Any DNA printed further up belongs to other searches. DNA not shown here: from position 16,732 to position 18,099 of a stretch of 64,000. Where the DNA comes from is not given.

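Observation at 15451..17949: Radical SAM/SPASM enzyme paired with two paralogous lipoprotein-like proteins that carry VYGPPP and VYGPPS(W/Y) motifs at both ends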

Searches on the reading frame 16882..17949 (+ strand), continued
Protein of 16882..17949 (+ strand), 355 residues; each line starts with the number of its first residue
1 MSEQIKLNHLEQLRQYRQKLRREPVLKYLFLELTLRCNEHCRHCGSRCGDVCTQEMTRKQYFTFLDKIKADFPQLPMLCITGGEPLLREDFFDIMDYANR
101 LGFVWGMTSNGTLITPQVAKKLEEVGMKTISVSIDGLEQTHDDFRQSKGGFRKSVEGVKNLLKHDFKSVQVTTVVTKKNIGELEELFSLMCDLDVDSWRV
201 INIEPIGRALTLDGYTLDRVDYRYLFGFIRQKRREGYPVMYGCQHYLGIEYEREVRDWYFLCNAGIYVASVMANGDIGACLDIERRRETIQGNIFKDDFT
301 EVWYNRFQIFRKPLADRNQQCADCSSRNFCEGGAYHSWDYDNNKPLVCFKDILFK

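Call 89: predict_structure(alignment_id=A5)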
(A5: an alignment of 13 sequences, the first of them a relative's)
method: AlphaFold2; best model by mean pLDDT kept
length: 456 residues; sequences in the alignment: 13
mean_pLDDT: 62.2   pTM: 0.62
mean pLDDT of the five models: 62.2, 61.8, 60.6, 58.3, 58.1
residues with pLDDT >= 90: 72; 70-90: 105; 50-70: 102; < 50: 177
segments of 3 or more residues with pLDDT < 50: 1-11, 47-53, 56-64, 220-224, 260-309, 323-327, 346-357, 359-377, 382-433
pLDDT, mean of each block of 10 residues (from residue 1): 36 56 62 66 59 45 62 85 80 79 93 90 92 95 90 80 92 91 88 92 93 68 59 76 79 69 46 39 27 29 41 62 49 57 51 45 44 45 45 39 33 31 33 50 60 55
secondary structure, 60 per line:
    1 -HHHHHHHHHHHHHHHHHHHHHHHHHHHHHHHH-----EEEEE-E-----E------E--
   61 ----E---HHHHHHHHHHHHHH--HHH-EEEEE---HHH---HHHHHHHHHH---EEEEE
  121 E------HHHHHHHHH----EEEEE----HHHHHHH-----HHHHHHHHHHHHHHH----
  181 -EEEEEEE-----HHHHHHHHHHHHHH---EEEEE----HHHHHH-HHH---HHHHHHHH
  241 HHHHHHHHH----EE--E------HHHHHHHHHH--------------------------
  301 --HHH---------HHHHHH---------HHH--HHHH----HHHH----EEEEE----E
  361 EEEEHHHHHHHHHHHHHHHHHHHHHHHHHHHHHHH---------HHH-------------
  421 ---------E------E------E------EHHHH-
elements in order: H2-33 E39-43 H69-82 E89-93 H103-112 E116-121 H128-136 E141-145 H150-156 H162-176 E182-188 H194-207 E211-215 H220-225 H233-249 H265-274 H315-320 H335-338 H343-346 E351-355 E360-364 H365-395 H452-455
